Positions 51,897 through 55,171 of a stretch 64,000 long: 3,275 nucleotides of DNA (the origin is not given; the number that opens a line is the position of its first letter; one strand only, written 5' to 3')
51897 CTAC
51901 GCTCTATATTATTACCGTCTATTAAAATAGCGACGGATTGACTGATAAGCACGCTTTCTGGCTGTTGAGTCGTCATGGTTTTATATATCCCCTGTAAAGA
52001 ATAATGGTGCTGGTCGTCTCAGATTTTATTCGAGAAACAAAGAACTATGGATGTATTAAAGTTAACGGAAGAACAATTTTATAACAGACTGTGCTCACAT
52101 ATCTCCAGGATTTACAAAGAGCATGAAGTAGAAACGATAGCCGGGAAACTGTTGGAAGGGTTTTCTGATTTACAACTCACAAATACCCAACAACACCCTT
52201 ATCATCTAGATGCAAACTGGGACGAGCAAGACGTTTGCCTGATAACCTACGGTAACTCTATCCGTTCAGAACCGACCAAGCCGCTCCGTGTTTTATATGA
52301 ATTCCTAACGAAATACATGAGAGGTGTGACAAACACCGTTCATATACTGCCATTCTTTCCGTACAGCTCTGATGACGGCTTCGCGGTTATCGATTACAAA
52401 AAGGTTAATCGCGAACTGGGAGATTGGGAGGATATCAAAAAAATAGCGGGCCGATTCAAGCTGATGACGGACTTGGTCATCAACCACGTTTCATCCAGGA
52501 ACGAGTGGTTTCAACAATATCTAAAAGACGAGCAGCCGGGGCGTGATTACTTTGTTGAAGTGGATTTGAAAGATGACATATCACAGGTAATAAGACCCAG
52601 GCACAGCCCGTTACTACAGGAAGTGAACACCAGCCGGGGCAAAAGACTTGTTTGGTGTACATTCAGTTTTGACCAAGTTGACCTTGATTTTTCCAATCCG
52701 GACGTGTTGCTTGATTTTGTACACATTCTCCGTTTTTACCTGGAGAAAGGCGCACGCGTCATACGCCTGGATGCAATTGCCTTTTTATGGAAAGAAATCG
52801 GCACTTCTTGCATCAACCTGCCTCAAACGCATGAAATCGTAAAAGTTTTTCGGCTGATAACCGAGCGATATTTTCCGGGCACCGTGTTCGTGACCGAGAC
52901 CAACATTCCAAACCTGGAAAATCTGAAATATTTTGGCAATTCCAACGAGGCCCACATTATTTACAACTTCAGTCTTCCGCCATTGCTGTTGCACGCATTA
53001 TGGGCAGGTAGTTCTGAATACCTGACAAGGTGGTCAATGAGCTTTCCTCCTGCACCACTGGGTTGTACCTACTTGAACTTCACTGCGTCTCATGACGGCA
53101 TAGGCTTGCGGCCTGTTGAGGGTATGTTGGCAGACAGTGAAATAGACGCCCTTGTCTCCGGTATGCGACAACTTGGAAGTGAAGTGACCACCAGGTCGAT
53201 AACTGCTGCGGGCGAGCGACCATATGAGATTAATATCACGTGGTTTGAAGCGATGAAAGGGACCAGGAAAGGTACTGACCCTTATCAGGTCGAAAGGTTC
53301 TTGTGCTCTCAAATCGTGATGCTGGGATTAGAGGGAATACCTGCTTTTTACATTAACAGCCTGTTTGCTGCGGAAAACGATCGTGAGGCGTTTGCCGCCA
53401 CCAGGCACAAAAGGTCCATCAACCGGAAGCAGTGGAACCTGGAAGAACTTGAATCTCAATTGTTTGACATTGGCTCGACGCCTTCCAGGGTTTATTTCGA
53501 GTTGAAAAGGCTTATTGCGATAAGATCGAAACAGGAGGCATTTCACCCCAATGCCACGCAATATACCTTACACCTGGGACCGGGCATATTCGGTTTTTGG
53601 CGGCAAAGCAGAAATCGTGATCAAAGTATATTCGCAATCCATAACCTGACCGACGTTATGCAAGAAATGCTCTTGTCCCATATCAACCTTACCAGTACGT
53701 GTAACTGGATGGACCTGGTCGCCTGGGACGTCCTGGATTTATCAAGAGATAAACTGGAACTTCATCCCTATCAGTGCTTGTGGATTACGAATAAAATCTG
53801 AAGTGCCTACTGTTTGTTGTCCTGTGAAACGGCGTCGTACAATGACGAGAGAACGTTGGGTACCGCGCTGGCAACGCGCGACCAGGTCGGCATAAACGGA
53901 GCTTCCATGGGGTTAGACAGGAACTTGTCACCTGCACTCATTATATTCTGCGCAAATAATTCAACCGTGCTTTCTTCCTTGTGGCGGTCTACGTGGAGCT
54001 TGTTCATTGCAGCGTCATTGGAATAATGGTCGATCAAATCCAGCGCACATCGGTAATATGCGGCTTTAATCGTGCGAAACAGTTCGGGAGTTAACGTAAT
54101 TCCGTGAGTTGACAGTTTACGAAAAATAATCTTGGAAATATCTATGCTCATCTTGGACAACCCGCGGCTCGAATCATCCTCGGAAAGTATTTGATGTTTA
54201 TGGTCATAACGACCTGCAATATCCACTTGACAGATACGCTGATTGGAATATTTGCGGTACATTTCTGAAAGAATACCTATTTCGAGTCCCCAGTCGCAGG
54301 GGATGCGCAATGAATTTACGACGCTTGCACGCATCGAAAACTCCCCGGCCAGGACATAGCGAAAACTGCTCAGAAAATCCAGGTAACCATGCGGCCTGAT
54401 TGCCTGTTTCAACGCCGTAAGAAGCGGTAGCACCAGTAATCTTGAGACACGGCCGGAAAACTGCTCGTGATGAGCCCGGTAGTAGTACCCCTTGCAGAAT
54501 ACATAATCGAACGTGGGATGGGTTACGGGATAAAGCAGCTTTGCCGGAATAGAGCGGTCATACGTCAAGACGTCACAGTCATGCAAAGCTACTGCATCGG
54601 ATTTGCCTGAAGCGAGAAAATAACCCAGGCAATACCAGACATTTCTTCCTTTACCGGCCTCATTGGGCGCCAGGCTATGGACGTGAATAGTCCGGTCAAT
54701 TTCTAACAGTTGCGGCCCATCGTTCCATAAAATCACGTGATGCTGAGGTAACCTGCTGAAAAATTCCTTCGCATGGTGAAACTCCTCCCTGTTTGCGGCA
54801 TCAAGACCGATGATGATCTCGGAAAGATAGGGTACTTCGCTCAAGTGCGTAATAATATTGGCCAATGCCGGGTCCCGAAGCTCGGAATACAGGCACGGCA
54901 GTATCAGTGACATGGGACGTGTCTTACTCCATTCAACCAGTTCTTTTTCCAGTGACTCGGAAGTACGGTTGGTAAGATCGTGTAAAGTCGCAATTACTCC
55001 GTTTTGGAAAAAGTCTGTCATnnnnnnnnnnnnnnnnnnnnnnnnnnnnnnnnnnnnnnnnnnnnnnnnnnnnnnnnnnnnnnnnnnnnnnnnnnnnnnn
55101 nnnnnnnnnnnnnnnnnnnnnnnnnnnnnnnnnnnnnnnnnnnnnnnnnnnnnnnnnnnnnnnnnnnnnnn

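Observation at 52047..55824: Glucosylglycerate synthesis genes (GpgS and GpgP) divergently paired with a GH13_18 phosphorylase, a possible make-and-break module for a compatible solute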

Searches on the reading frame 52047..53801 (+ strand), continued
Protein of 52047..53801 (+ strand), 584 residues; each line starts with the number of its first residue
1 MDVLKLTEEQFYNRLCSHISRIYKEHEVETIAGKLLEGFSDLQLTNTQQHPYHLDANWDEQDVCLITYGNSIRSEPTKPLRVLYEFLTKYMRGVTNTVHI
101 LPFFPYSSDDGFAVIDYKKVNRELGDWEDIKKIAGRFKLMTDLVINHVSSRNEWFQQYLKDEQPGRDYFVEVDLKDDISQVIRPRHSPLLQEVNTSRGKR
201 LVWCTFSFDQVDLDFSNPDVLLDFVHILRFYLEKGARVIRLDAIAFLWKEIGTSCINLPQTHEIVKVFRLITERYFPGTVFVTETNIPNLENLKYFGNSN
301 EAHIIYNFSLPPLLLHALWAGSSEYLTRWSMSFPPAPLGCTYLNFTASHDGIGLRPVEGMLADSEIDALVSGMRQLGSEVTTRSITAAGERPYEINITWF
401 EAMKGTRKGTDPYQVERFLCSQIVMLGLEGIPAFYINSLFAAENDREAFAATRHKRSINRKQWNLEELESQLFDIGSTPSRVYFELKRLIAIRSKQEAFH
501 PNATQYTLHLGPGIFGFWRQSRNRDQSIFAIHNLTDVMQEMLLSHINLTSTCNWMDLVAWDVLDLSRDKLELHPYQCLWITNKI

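Call 40: find_encoding_contigs(protein=window:52047-53801:+, flank=3000, max_places=4)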
Protein window:52047-53801:+ (584 aa): no gene with exactly this product is on record in the collection.

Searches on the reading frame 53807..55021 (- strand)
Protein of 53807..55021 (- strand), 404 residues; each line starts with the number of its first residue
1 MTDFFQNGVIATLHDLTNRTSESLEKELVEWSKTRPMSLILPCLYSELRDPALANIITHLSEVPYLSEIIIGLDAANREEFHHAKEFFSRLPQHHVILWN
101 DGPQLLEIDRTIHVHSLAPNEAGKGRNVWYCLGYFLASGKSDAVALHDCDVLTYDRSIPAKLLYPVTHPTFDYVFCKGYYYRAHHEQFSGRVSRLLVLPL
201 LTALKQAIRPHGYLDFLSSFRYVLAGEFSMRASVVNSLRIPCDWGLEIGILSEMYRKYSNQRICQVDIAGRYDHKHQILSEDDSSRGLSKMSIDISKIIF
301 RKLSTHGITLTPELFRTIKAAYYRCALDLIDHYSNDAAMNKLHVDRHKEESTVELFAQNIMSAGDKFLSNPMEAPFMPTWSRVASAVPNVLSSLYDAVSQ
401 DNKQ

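Call 3: search_protein_families(library=ncbifam, proteins=[window:53807-55021:-], max_evalue=0.001)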
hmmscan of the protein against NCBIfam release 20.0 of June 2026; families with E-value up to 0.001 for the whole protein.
window:53807-55021:- (404 aa): 2 families
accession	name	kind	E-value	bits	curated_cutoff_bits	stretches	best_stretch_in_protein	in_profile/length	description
NF040724.1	GpgS_Meth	equivalog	2.6e-110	369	700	1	3-403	2-400/402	glucosyl-3-phosphoglycerate synthase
NF010496.0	PRK13915.1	equivalog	1e-19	70.8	262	1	117-311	97-276/307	glucosyl-3-phosphoglycerate synthase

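Call 4: search_protein_families(library=pfam, proteins=[window:53807-55021:-], max_evalue=0.001)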
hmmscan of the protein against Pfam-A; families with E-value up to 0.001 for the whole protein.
window:53807-55021:- (404 aa): 0 families

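Call 6: search_solved_structures(query=window:53807-55021:-, max_evalue=0.001, show_alignments=2)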
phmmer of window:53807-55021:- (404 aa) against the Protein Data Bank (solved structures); distinct sequences matched with E-value up to 0.001: 2.
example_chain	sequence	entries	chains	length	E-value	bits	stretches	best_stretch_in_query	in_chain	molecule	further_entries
7pdo_A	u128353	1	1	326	2.4e-05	27.2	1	108-280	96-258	Glucosyl-3-phosphoglycerate synthase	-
7p5l_A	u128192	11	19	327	2.5e-05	27.2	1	108-280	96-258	Glucosyl-3-phosphoglycerate synthase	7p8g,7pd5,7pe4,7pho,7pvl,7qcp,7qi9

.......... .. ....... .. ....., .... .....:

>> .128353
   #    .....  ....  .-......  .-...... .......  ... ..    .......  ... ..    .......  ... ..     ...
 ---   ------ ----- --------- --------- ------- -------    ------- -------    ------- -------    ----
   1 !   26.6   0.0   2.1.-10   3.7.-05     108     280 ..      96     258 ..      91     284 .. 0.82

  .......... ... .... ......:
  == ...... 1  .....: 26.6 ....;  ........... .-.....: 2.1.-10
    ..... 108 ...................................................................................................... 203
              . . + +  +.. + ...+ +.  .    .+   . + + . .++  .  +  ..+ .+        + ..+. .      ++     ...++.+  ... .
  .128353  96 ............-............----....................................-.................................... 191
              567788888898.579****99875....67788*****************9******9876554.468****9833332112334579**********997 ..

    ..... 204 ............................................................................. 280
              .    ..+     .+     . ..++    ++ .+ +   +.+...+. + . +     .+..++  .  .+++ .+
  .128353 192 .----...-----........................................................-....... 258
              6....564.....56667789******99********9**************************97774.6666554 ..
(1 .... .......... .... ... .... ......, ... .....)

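Call 12: find_related_loci(query=window:53807-55021:-, collection=genome_contigs, flank=8000)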
Query window:53807-55021:- (404 aa) in genome_contigs; peptide patterns used: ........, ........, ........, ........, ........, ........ (x = any residue, [..] = any of these).
100 stretches matched a pattern; 55 encode a relative of the query (tblastn E <= 1e-3); 55 distinct loci.
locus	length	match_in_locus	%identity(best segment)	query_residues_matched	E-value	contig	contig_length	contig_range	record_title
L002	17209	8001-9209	84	1-403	0e+0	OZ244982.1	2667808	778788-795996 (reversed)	MAG: Gammaproteobacteria bacterium isolate c50a0692-9ae5-4c27-9875-81729ab4e4f1 genome assembly, chromosome: 1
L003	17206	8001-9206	84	1-402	0e+0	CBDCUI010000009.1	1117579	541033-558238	MAG: Gammaproteobacteria bacterium isolate 743376f1-14b3-4e29-811e-3c2fa12b1d83 genome assembly, contig: contig_9, whole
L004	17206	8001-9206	82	1-402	0e+0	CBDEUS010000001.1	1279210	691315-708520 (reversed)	MAG: Gammaproteobacteria bacterium isolate 4feee3f2-ccb9-4819-93ba-1bc2e9d0c05e genome assembly, contig: contig_1, whole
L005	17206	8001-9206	82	1-402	0e+0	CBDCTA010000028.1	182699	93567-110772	MAG: Gammaproteobacteria bacterium isolate 5855a647-896d-46ad-840d-d36910132e9f genome assembly, contig: contig_28, whol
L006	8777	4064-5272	81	1-403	0e+0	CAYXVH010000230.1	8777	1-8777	MAG TPA_asm: uncultured Thiotrichales bacterium isolate binchicken_co231_196 genome assembly, contig: k141_3893684, whol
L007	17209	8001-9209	80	1-403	0e+0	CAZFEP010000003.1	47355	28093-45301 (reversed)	MAG TPA_asm: uncultured Thiotrichales bacterium isolate SRP268394_co2_143 genome assembly, contig: NODE_918_length_47355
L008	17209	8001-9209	79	1-403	0e+0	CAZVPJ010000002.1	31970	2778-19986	MAG TPA_asm: uncultured Thiotrichales bacterium isolate SRP268394_co2_124 genome assembly, contig: NODE_1896_length_3197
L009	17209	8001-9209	79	1-403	0e+0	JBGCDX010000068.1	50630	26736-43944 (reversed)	MAG: Gammaproteobacteria bacterium isolate SGMAG-62 contig68, whole genome shotgun sequence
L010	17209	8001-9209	78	1-403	0e+0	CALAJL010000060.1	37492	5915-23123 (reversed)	MAG: uncultured Gammaproteobacteria bacterium isolate L1_Bin_METABAT__212_1 genome assembly, contig: c_000000318194, who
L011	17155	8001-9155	82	18-402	0e+0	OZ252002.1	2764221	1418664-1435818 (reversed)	MAG: Gammaproteobacteria bacterium isolate d484a861-56e0-41a6-afea-df8291d130ef genome assembly, chromosome: 1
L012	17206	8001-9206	81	1-402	0e+0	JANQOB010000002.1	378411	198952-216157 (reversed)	MAG: Gammaproteobacteria bacterium isolate IP29b_bin.12 k99_2239882, whole genome shotgun sequence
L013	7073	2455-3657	65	1-401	0e+0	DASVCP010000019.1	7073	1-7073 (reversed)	MAG TPA_asm: Gammaproteobacteria bacterium isolate SMAG_U2009 k141_181406, whole genome shotgun sequence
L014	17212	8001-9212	59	1-404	6e-169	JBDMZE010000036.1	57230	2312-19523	MAG: Akkermansiaceae bacterium isolate SCSW1.bin.22 k97_536934, whole genome shotgun sequence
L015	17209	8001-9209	60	1-403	4e-168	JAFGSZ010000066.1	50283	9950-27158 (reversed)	MAG: Bacteroidales bacterium isolate Zod_Metabat.943 k87_5464035, whole genome shotgun sequence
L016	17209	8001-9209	58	1-403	1e-167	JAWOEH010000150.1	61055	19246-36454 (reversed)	MAG: Bacteroidales bacterium isolate BLK5-3.bin.159 k191_2667358, whole genome shotgun sequence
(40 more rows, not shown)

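Call 38: search_solved_structures(query=A1, max_evalue=0.01, show_alignments=2)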
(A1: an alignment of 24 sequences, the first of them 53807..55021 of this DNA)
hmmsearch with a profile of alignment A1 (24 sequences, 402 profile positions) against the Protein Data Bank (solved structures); distinct sequences matched with E-value up to 0.01: 7.
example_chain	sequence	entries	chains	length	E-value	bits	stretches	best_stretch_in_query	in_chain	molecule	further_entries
7pdo_A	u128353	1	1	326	9.2e-13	51.3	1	117-301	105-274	Glucosyl-3-phosphoglycerate synthase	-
7p5l_A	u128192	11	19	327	9.3e-13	51.3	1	117-301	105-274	Glucosyl-3-phosphoglycerate synthase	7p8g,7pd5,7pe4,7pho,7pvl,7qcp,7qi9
4y6n_A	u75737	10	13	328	1.2e-10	44.3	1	119-279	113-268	Glucosyl-3-phosphoglycerate synthase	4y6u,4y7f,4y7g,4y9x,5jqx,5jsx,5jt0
3e25_A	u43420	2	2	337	1.3e-10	44.2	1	119-279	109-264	Putative uncharacterized protein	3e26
4ddz_A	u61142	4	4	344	1.4e-10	44.1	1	119-279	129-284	GLUCOSYL-3-PHOSPHOGLYCERATE SYNTHASE (GpgS) | Glucosyl-3-phosphoglycerate synthase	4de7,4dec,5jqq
3ckj_A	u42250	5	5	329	7.5e-10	41.7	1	120-280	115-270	Putative uncharacterized protein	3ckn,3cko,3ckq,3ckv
3f1y_A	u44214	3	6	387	7.3e-09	38.5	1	120-307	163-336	Mannosyl-3-phosphoglycerate synthase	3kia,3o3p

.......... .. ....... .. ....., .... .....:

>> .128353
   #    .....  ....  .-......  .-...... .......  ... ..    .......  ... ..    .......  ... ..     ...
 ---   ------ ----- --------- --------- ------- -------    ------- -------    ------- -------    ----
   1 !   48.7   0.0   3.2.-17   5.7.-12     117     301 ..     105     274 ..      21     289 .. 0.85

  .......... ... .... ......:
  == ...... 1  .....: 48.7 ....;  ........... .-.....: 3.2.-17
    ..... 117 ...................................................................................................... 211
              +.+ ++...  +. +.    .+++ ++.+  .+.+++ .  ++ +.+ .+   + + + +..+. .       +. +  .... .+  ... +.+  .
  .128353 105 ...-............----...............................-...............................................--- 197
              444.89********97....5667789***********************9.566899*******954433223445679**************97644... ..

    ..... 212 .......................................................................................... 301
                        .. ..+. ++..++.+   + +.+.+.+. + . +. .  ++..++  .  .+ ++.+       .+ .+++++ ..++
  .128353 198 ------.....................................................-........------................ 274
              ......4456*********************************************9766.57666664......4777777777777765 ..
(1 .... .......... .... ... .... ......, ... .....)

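Call 39: search_protein_families(library=ncbifam, alignment_id=A1, max_evalue=0.00001)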
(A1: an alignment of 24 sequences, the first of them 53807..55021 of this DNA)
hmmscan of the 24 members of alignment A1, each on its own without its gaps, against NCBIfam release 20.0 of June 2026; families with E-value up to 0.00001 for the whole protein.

A. member 1, window:53807-55021:- (404 aa): 2 families
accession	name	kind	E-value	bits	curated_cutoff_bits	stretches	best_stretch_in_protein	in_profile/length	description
NF040724.1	GpgS_Meth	equivalog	2.6e-110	369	700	1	3-403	2-400/402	glucosyl-3-phosphoglycerate synthase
NF010496.0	PRK13915.1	equivalog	1e-19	70.8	262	1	117-311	97-276/307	glucosyl-3-phosphoglycerate synthase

B. families by the number of members that match (of 24 scanned): 2 families
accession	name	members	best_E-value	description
NF040724.1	GpgS_Meth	24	4.6e-114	glucosyl-3-phosphoglycerate synthase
NF010496.0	PRK13915.1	24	3.7e-25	glucosyl-3-phosphoglycerate synthase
